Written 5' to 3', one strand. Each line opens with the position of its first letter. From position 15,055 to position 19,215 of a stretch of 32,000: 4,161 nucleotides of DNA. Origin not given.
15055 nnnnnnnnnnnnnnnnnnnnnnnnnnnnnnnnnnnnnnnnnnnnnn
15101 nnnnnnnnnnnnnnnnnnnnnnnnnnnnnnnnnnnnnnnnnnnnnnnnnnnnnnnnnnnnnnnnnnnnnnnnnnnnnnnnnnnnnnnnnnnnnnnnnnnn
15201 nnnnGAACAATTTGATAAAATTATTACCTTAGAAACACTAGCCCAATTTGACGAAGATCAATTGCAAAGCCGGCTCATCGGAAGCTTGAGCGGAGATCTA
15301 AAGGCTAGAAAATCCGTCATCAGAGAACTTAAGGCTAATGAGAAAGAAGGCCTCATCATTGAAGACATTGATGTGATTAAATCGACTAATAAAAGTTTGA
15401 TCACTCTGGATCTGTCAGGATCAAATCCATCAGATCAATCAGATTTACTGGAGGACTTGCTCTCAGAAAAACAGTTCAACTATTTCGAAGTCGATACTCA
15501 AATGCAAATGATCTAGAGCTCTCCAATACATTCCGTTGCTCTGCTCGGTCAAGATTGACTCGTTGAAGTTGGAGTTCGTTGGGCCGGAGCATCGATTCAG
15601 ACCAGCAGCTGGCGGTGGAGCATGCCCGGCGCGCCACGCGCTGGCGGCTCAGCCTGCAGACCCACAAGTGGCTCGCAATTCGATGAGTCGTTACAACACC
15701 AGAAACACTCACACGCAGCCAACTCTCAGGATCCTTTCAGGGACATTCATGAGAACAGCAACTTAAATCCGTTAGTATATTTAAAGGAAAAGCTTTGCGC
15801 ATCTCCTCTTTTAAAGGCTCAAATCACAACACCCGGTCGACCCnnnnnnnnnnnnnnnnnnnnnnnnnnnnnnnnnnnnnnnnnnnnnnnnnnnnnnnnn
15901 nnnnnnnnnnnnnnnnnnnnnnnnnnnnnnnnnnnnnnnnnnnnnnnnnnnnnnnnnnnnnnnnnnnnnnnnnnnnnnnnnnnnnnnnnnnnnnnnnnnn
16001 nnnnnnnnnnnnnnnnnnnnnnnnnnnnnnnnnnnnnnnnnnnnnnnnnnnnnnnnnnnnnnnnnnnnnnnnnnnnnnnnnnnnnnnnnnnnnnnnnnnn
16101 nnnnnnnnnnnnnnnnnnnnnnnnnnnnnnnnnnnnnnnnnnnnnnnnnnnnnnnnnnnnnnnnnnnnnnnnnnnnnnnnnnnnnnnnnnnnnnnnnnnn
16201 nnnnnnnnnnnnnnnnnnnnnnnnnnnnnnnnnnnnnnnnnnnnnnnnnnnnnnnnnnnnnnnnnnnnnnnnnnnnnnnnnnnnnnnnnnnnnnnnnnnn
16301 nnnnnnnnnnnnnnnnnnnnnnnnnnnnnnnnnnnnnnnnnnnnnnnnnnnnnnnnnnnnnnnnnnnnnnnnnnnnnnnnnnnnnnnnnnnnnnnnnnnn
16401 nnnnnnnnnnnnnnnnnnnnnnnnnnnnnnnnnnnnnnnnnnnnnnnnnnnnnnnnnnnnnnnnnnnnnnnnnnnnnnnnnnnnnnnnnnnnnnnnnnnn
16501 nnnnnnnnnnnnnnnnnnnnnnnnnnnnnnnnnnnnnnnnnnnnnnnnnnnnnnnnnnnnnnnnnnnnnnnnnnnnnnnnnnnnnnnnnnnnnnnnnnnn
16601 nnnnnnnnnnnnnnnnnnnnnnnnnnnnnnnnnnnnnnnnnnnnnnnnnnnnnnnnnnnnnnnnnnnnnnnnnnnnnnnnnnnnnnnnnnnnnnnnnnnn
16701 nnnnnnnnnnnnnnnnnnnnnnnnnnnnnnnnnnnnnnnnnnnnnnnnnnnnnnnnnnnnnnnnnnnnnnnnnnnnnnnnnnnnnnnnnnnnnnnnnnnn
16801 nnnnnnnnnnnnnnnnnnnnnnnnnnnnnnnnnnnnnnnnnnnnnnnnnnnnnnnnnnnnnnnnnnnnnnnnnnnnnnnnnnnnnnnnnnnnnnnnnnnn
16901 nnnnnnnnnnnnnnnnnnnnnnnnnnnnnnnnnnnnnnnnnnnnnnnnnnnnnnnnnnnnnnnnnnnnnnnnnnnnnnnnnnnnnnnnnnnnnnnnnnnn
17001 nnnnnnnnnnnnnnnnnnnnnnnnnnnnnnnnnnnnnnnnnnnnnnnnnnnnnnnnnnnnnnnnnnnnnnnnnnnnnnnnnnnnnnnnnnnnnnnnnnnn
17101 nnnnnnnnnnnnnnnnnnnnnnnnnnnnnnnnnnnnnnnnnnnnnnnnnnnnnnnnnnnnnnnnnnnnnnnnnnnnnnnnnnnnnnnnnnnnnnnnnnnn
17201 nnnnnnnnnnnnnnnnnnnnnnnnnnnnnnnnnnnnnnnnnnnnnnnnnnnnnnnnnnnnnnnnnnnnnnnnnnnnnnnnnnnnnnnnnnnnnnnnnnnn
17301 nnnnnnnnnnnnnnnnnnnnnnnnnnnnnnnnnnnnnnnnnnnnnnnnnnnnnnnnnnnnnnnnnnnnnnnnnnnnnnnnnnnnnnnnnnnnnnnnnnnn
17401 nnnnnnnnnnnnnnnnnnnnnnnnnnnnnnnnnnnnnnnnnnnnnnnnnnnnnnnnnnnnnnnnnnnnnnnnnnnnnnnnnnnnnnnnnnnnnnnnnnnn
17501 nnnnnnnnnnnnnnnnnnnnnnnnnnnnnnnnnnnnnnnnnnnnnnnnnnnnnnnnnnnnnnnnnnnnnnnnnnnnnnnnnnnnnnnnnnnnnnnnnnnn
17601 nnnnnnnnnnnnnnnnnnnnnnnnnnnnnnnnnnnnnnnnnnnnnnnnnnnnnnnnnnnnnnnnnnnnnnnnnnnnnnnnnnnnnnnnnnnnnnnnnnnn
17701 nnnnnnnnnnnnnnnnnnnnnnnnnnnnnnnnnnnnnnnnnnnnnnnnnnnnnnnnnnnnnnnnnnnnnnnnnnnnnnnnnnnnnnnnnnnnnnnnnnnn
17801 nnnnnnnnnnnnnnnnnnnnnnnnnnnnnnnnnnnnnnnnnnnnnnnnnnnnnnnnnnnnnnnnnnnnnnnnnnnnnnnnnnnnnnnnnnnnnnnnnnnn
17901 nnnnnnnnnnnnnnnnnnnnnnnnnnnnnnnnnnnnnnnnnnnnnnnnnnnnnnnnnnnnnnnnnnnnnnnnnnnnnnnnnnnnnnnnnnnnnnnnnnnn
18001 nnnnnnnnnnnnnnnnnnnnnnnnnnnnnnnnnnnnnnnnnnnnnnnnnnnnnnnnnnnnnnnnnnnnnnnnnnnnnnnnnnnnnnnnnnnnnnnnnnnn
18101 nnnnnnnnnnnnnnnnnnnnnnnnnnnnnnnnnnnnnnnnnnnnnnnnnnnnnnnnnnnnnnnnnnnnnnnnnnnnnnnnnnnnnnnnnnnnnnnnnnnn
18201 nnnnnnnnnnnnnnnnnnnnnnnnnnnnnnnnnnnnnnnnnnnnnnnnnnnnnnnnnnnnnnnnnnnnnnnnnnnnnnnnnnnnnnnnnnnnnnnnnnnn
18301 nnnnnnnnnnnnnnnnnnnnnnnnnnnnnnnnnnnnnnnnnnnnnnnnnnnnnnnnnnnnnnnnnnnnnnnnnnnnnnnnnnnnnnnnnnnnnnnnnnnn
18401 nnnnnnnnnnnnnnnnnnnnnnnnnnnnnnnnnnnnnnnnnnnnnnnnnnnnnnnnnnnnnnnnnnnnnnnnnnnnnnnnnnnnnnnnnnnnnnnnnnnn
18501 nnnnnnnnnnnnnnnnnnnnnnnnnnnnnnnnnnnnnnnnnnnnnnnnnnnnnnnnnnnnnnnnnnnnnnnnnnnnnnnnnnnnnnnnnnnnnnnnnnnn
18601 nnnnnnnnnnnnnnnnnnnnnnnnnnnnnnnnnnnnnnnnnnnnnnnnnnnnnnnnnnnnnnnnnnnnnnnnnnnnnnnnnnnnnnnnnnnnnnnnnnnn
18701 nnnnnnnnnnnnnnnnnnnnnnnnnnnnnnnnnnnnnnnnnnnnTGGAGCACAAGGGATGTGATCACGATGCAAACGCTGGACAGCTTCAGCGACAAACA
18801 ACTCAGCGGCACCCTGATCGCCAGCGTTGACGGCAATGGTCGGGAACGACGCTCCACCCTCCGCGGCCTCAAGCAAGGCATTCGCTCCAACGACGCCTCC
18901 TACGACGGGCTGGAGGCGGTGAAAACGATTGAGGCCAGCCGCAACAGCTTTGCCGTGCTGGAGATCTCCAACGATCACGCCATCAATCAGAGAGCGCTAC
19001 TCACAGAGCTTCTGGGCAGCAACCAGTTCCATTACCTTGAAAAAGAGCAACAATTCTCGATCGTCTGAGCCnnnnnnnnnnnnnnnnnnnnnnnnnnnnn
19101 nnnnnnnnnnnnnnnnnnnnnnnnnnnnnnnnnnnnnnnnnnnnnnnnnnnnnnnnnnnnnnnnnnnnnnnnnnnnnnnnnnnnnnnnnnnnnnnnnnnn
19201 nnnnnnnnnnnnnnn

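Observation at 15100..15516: C-terminal domain of both peptidases looks like a subtilisin I9 propeptide placed after the catalytic domain and ending exactly at the protein C-terminus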

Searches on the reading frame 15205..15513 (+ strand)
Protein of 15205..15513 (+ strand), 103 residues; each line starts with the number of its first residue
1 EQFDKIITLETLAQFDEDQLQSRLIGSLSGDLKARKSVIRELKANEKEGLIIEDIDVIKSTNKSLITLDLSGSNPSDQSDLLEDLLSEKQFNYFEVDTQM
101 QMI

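Call 20: search_protein_representatives(alignment_id=A2)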
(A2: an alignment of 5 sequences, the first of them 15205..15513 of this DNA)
Query: 5 sequences, 103 profile positions. Proteins with E-value up to 0.001 (for the whole library): 40; up to 1e-10: 24; up to 1e-30: 3. The best 40 are listed.
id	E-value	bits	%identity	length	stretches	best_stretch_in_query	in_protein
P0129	5.8e-43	161.5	-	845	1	2-103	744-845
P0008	1.1e-42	160.6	-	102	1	6-103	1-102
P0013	2.7e-35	136.9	-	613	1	2-103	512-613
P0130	2.8e-30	120.7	-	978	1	3-103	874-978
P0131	1.9e-28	114.8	-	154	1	3-101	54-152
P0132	6.6e-28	113.1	-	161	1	4-103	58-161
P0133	1.7e-25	105.4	-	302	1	5-102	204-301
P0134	4.1e-25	104.2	-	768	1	4-103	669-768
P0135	1.2e-24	102.6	-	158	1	4-103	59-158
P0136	1.9e-22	95.6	-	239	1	7-103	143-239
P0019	2.8e-22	95.1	-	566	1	5-103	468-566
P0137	1.4e-20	89.6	-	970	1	2-103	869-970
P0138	4.6e-18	81.5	-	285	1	4-103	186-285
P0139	4.5e-17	78.4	-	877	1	4-103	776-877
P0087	6.0e-16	74.7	-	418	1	4-101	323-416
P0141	1.4e-14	70.3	-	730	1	4-103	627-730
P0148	6.4e-09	52.1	-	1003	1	3-103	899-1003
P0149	1.4e-08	51.0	-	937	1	3-98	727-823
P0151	1.1e-07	48.2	-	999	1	3-102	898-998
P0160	6.3e-04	36.1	-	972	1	7-100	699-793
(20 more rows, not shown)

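Call 22: search_protein_families(library=pfam, proteins=[P0129, P0130, P0134, P0137, P0139, P0141, P0148, P0149, P0151, P0160], max_evalue=0.01)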
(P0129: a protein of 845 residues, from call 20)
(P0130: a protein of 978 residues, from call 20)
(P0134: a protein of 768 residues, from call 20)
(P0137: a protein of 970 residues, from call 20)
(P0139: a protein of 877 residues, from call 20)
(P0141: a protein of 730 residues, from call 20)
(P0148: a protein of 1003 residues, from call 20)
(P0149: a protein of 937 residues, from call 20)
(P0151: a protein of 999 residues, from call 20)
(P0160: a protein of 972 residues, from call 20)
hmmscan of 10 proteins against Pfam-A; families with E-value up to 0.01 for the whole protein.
P0129 (845 aa): 3 families
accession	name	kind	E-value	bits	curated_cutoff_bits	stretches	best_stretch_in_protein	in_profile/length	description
PF00082.27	Peptidase_S8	-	1.2e-59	202.4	21.8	1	493-727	3-276/288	Subtilase family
PF04151.21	PPC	-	1.6e-07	32.6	25.9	1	345-411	2-69/70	Bacterial pre-peptidase C-terminal domain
PF07483.16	W_rich_C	-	0.00011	22.7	26.2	1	18-116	12-105/105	Tryptophan-rich Synechocystis species C-terminal domain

P0130 (978 aa): 3 families
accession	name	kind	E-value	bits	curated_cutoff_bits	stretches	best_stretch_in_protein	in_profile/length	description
PF00082.27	Peptidase_S8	-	1.8e-54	185.5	21.8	1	622-859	1-277/288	Subtilase family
PF04151.21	PPC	-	3.1e-06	28.4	25.9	1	474-541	1-68/70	Bacterial pre-peptidase C-terminal domain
PF07483.16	W_rich_C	-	0.00055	20.4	26.2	1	60-153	14-104/105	Tryptophan-rich Synechocystis species C-terminal domain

P0134 (768 aa): 2 families
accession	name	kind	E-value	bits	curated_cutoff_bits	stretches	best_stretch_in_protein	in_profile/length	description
PF00082.27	Peptidase_S8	-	1.6e-56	192.2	21.8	1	414-651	1-276/288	Subtilase family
PF07483.16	W_rich_C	-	9.6e-07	29.2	26.2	1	63-150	19-104/105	Tryptophan-rich Synechocystis species C-terminal domain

P0137 (970 aa): 3 families
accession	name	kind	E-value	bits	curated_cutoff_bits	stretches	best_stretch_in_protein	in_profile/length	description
PF00082.27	Peptidase_S8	-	1.2e-60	205.8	21.8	1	618-859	1-280/288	Subtilase family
PF04151.21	PPC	-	4e-08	34.5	25.9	2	468-533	2-68/70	Bacterial pre-peptidase C-terminal domain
PF07483.16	W_rich_C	-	0.0025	18.3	26.2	1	45-128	24-105/105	Tryptophan-rich Synechocystis species C-terminal domain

P0139 (877 aa): 4 families
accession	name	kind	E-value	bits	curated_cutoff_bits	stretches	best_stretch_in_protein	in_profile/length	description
PF00082.27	Peptidase_S8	-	4.9e-52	177.5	21.8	1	518-750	2-273/288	Subtilase family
PF02095.21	Extensin_1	-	3.6e-11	43.6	105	1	291-345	8-62/171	Extensin-like protein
PF04151.21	PPC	-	2.6e-10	41.5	25.9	1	374-439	1-67/70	Bacterial pre-peptidase C-terminal domain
PF07483.16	W_rich_C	-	1.5e-06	28.6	26.2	1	70-166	12-103/105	Tryptophan-rich Synechocystis species C-terminal domain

P0141 (730 aa): 3 families
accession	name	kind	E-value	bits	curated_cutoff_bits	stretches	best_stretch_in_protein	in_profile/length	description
PF00082.27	Peptidase_S8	-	3.3e-58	197.7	21.8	1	366-607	1-281/288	Subtilase family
PF04151.21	PPC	-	3e-13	50.9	25.9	2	10-75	2-68/70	Bacterial pre-peptidase C-terminal domain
PF23623.1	GBD_IRG7_N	-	1.6e-05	25.4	27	0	33-77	36-80/95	IRG7 N-terminal galactose binding domain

P0148 (1003 aa): 1 family
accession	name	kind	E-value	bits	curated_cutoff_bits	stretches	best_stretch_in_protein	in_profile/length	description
PF00082.27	Peptidase_S8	-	1.4e-50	172.7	21.8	1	642-883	1-282/288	Subtilase family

P0149 (937 aa): 2 families
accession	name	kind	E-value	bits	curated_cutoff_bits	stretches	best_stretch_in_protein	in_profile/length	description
PF00082.27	Peptidase_S8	-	1.4e-58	199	21.8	1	469-709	1-279/288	Subtilase family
PF04151.21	PPC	-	2.8e-06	28.5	25.9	1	319-385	1-66/70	Bacterial pre-peptidase C-terminal domain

P0151 (999 aa): 3 families
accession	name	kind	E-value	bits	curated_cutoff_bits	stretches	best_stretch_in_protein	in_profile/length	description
PF00082.27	Peptidase_S8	-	7.4e-50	170.3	21.8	1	643-882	1-274/288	Subtilase family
PF07483.16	W_rich_C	-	0.00013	22.4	26.2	1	149-249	10-105/105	Tryptophan-rich Synechocystis species C-terminal domain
PF04151.21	PPC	-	0.00019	22.6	25.9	2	496-562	2-68/70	Bacterial pre-peptidase C-terminal domain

P0160 (972 aa): 2 families
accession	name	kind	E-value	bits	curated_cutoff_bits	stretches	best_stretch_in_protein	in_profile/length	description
PF00082.27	Peptidase_S8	-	2.2e-48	165.5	21.8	1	385-639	5-287/288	Subtilase family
PF00353.25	HemolysinCabind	-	3.2e-38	129.7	23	6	872-907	1-36/36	RTX calcium-binding nonapeptide repeat (4 copies)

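Call 26: search_solved_structures(query=A4, max_evalue=10, show_alignments=3)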
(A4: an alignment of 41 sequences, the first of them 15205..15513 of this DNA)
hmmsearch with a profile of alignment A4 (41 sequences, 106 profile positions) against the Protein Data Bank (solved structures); distinct sequences matched with E-value up to 10: 1.
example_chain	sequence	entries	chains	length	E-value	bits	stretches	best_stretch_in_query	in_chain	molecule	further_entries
4ixj_A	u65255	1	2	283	0.19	15.5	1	66-102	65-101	Fimbrial protein (Pilin)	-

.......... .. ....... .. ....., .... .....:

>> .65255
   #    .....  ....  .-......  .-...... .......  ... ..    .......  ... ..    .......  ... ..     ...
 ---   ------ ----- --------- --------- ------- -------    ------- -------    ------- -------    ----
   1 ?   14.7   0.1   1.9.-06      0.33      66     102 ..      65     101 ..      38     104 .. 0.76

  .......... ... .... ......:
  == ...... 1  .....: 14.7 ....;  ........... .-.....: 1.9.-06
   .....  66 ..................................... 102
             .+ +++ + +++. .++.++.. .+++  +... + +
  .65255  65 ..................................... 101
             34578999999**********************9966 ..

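Call 27: search_protein_families(library=pfam, alignment_id=A4, max_evalue=10)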
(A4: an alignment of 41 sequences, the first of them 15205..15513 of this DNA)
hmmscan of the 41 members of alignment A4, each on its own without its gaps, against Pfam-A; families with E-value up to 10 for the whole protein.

A. member 1, window:15205-15513:+ (103 aa): 2 families
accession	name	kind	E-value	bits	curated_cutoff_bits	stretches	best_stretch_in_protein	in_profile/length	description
PF09727.14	CortBP2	-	0.046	14.2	26.9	1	23-56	9-43/187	Cortactin-binding protein-2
PF12799.13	LRR_4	-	0.1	13.3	27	1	52-80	13-40/44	Leucine Rich repeats (2 copies)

B. families by the number of members that match (of 41 scanned): 25 families
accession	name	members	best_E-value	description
PF18672.6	PilZN1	3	0.062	N-terminal PilZ-like domain PilZN1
PF04566.18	RNA_pol_Rpb2_4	2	0.0019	RNA polymerase Rpb2, domain 4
PF09727.14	CortBP2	2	0.046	Cortactin-binding protein-2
PF22000.2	DUF6929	1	0.0096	Family of unknown function (DUF6929)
PF04696.18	Pinin_SDK_memA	1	0.014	pinin/SDK/memA/ protein conserved region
PF09484.15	Cas_TM1802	1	0.015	CRISPR-associated protein TM1802 (cas_TM1802)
PF20024.5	DUF6432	1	0.019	Family of unknown function (DUF6432)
PF19514.5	MobC_2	1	0.024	MobC-like protein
PF11428.13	DUF3196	1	0.057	Protein of unknown function (DUF3196)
PF21040.3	CEP104-like_TOG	1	0.075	Centrosomal protein CEP104-like, TOG domain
PF14579.12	HHH_6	1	0.08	Helix-hairpin-helix motif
PF03431.18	RNA_replicase_B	1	0.081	RNA replicase, beta-chain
PF09840.14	DUF2067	1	0.089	Uncharacterized protein conserved in archaea (DUF2067)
PF13776.11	DUF4172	1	0.089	Domain of unknown function (DUF4172)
PF12799.13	LRR_4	1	0.1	Leucine Rich repeats (2 copies)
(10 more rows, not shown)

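Call 35: predict_structure(alignment_id=A4)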
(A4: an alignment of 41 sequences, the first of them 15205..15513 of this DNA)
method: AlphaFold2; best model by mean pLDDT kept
length: 103 residues; sequences in the alignment: 41
mean_pLDDT: 86.0   pTM: 0.78
mean pLDDT of the five models: 86.0, 84.5, 84.4, 83.9, 81.9
residues with pLDDT >= 90: 59; 70-90: 34; 50-70: 4; < 50: 6
segments of 3 or more residues with pLDDT < 50: 100-103
pLDDT, mean of each block of 10 residues (from residue 1): 74 85 92 96 86 91 93 82 94 82 39
secondary structure, 60 per line:
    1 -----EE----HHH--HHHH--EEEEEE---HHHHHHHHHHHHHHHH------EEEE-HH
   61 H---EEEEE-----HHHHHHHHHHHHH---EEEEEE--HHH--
elements in order: H17-20 E23-28 H32-47 E54-57 E65-69 H75-87 E91-96

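Call 38: fold_search(model_id=the predicted structure, library=pdb)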
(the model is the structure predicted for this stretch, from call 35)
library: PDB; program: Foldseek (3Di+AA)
matches with E <= 10: 548; with E <= 0.001: 0
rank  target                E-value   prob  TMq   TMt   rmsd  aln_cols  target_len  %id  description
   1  1fj7_MODEL_1_A        1.7e-01  0.63  0.43  0.44   4.9        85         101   20  SOLUTION STRUCTURE OF NUCLEOLIN RBD1 (released 2000-10-16)
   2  6wxp_C                1.9e-01  0.60  0.45  0.33   4.4        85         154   19  De novo TIM barrel-ferredoxin fold fusion homodimer with 4-glutamate centre TFD-EE (released 2020-11-25)
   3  6wxp_A                2.5e-01  0.57  0.42  0.29   3.9        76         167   18  De novo TIM barrel-ferredoxin fold fusion homodimer with 4-glutamate centre TFD-EE (released 2020-11-25)
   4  9qul                  2.9e-01  0.33  0.45  0.30   8.1       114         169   17  Zn(II)-bound de novo protein scaffold TFD-EH T87E (released 2025-11-19)
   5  9qud                  3.3e-01  0.35  0.44  0.30   8.1        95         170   17  Cu(II)-bound de novo protein scaffold TFD-EH (released 2025-11-19)
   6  9quo                  3.3e-01  0.33  0.44  0.30   9.6       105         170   17  Co(II)-bound de novo protein scaffold TFD-EH T87E (released 2025-11-19)
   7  9imu_A                3.5e-01  0.33  0.37  0.46   5.0        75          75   15  The complex of rice immune receptor RGA5-HMA8 with rice blast effector protein AVR-PikD (released 2025-07-09)
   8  9qup_A                4.0e-01  0.47  0.45  0.31   3.8        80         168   15  Tb(III)-bound de novo protein scaffold TFD-EE MPNN (released 2025-11-19)
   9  5jk6_B                4.3e-01  0.51  0.49  0.15   5.3        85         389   21  Phenylalanine hydroxylase from dictyostelium - apo form (released 2017-04-26)
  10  8q90_A                4.3e-01  0.41  0.45  0.34   6.3        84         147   11  Halophilic Lrp transcription factor (released 2024-01-31)
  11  9quc                  4.3e-01  0.30  0.44  0.30   8.0        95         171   17  Metal-free de novo protein scaffold TFD-EH (released 2025-11-19)
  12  9syt_A                4.3e-01  0.20  0.41  0.07   9.9       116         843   10  Asymmetric hexameric MmpS4-MmpL4 complex from Mycobacterium tuberculosis with "long" coiled-coil domain (released 2026-01-28)
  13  7lmx_C                4.6e-01  0.57  0.48  0.62   3.3        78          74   18  A HIGHLY SPECIFIC INHIBITOR OF INTEGRIN ALPHA-V BETA-6 WITH A DISULFIDE (released 2022-08-10)
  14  3ddn_B                4.9e-01  0.14  0.30  0.10   6.5        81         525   15  Crystal structure of hydroxypyruvic acid phosphate bound D-3-phosphoglycerate dehydrogenase in mycobacterium tuberculo (released 2008-07-22)
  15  3k7r_A                5.3e-01  0.33  0.38  0.51   4.4        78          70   14  Crystal structure of [TM][CuAtx1]3 (released 2009-11-24)
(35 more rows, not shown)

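Call 48: find_related_loci(query=A2, collection=genome_contigs, flank=6000)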
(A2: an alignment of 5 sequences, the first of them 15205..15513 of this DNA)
Query A2 (103 aa) in genome_contigs; peptide patterns used: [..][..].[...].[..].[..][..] (x = any residue, [..] = any of these).
95 stretches matched a pattern, but none encodes a relative of the query by tblastn (E <= 1e-3).

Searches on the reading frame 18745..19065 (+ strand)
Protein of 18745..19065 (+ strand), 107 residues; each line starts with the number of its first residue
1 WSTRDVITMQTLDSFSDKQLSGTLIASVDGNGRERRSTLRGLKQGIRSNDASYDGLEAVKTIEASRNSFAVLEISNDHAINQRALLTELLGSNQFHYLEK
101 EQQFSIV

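Call 8: find_homologous_proteins(query=window:18745-19065:+, max_evalue=0.01)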
Query window:18745-19065:+ (107 aa): 1 proteins with E <= 0.01 among 4 candidates.
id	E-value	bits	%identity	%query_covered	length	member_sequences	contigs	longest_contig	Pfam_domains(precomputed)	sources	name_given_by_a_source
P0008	9.2e-36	140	68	95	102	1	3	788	-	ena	-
